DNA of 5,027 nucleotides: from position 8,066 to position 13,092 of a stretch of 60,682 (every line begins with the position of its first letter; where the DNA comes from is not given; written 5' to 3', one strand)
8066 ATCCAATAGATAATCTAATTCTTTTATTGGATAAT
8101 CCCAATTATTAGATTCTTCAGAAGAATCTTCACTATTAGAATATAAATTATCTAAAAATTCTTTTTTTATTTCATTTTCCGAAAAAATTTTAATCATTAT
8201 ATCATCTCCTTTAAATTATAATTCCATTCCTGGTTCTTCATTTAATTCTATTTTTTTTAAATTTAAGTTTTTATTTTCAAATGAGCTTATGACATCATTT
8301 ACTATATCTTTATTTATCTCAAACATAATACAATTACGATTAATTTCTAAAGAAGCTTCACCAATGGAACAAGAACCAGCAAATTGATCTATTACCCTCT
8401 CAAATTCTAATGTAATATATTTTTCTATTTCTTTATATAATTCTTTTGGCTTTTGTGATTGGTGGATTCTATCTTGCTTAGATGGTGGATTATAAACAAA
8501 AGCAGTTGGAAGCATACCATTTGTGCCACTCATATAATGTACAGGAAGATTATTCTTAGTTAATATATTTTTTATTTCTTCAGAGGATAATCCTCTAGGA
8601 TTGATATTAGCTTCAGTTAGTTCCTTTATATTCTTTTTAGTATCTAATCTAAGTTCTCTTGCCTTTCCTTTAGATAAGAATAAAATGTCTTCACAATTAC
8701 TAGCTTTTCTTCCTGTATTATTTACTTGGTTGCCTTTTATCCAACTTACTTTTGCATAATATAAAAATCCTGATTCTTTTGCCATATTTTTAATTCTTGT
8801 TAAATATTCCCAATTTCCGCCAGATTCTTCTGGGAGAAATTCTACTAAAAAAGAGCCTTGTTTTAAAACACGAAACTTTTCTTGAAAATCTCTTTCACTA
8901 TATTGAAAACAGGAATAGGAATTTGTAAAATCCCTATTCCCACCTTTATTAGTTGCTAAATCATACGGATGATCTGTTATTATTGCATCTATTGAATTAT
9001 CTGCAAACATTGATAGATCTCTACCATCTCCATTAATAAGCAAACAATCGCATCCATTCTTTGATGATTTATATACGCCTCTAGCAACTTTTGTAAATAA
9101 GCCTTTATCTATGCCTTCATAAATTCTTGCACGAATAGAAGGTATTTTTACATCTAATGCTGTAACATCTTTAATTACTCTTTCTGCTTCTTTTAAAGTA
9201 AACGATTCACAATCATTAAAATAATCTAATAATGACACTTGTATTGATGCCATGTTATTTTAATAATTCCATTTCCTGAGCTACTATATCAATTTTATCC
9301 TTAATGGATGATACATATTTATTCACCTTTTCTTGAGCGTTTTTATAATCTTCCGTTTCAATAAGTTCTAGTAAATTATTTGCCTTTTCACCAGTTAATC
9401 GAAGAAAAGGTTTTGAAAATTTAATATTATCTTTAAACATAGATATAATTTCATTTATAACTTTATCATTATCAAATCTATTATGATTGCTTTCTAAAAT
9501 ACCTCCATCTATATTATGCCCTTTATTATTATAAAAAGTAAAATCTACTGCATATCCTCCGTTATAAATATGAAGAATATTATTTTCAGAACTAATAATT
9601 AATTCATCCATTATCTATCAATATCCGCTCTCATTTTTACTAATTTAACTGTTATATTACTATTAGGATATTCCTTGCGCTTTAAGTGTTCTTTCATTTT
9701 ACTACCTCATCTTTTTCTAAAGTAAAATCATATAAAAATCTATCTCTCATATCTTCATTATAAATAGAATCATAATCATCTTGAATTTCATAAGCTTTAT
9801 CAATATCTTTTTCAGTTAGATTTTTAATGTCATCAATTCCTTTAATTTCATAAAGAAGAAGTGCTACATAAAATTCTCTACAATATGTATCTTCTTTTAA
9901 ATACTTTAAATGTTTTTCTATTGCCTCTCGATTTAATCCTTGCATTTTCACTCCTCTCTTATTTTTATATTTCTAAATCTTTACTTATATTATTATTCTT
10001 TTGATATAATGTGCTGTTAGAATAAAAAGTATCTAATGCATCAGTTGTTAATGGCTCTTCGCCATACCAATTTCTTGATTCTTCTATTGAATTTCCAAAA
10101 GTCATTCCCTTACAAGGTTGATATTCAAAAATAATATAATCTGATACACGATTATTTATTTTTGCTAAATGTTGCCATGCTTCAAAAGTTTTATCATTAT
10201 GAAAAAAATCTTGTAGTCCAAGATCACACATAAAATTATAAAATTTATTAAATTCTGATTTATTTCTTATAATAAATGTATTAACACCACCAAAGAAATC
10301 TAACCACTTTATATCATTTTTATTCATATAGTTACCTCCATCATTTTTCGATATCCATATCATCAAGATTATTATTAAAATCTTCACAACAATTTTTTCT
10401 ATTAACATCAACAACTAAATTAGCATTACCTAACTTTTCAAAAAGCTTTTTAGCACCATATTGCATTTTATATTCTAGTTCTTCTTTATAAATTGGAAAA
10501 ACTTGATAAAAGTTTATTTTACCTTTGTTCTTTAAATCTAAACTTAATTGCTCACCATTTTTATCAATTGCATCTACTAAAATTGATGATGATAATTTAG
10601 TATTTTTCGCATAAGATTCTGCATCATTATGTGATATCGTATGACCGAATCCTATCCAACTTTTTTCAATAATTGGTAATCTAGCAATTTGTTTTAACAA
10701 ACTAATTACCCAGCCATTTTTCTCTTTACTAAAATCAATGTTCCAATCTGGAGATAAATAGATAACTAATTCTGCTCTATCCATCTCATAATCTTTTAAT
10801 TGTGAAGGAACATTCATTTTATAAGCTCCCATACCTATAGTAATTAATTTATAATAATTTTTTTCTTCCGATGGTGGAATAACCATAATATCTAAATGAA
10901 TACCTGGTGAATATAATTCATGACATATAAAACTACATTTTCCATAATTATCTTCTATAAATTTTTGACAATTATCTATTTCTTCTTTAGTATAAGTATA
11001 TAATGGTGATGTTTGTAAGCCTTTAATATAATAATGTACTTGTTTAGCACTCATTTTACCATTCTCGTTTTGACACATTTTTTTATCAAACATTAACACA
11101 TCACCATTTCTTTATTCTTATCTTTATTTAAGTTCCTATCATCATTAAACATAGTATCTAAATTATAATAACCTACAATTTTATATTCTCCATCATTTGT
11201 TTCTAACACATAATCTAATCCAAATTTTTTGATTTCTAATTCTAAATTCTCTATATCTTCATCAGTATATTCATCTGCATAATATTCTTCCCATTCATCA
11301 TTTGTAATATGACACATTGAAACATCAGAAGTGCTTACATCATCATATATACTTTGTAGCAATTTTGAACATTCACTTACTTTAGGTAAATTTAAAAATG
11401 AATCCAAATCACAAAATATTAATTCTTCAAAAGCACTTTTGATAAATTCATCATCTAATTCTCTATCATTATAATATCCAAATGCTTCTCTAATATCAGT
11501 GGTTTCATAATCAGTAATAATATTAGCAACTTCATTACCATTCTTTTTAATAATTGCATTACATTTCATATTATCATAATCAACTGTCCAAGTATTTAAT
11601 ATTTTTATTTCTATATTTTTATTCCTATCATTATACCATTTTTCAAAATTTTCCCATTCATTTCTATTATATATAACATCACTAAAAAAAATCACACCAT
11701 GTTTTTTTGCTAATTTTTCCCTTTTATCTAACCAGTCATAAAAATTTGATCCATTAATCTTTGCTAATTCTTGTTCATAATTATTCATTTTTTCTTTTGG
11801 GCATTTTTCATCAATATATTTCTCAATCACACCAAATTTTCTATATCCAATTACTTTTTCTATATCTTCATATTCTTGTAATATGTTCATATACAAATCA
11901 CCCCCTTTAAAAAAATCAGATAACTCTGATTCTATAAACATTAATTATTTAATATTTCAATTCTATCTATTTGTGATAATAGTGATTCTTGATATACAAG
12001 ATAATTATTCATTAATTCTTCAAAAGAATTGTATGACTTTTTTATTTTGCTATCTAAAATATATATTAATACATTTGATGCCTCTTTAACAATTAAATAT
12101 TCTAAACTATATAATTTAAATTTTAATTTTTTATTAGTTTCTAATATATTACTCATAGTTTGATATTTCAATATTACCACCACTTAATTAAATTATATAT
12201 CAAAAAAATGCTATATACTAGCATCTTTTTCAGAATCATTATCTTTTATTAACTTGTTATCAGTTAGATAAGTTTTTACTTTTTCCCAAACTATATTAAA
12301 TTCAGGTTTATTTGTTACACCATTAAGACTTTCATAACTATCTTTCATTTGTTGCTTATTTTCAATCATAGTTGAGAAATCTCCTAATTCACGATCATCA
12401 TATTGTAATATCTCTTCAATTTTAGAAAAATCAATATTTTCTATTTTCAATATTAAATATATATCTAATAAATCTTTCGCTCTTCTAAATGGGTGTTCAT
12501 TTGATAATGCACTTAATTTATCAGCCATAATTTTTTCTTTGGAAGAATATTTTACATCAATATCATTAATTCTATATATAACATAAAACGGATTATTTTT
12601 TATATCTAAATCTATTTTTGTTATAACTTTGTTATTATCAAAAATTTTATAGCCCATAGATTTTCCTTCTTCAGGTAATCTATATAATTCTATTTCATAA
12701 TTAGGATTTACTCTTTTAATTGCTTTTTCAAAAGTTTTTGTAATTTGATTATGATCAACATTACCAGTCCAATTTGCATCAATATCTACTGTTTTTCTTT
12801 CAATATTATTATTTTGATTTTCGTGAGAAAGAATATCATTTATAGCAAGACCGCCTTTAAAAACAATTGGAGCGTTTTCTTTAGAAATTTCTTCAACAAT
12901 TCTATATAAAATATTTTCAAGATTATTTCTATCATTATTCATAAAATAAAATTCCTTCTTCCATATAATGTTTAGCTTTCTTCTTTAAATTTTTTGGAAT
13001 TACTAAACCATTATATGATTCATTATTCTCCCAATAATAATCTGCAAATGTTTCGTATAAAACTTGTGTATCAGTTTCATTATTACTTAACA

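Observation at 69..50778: Two near-identical TA-C8 tracts may be the ICE junctions, so integration would build a hybrid promoter for the effector operon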

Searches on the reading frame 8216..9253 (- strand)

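Call 7: search_protein_families(library=pfam, proteins=[window:8216-9253:-], max_evalue=0.001)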
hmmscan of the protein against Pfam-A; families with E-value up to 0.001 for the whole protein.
window:8216-9253:- (345 aa): 1 family
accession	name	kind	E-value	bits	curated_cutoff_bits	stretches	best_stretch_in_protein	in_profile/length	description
PF01555.25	N6_N4_Mtase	-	3.4e-21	76.6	26.7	1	88-319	1-217/221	DNA methylase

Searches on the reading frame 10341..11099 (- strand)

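Call 77: search_protein_families(library=pfam, proteins=[window:10341-11099:-], max_evalue=0.01)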
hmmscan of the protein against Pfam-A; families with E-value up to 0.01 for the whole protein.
window:10341-11099:- (252 aa): 1 family
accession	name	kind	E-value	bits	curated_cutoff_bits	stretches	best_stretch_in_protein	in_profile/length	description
PF05076.18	SUFU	-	9.3e-42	143.3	25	1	67-235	3-172/172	Suppressor of fused protein (SUFU)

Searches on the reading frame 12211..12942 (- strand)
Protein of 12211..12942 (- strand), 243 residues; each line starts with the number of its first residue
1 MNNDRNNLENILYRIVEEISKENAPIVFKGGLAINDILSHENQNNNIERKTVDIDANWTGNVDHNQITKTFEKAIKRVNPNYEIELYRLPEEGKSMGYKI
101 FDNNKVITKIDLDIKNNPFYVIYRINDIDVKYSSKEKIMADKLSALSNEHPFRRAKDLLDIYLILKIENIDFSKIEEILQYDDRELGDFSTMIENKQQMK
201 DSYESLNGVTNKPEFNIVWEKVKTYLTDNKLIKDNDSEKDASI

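Call 77: search_protein_families(library=pfam, proteins=[window:12211-12942:-], max_evalue=0.01)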
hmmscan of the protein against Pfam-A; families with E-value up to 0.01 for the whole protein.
window:12211-12942:- (243 aa): 1 family
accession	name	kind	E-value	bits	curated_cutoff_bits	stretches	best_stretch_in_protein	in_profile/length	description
PF08843.17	AbiEii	-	1.1e-11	45.5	22.5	1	19-182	8-185/238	Nucleotidyl transferase AbiEii toxin, Type IV TA system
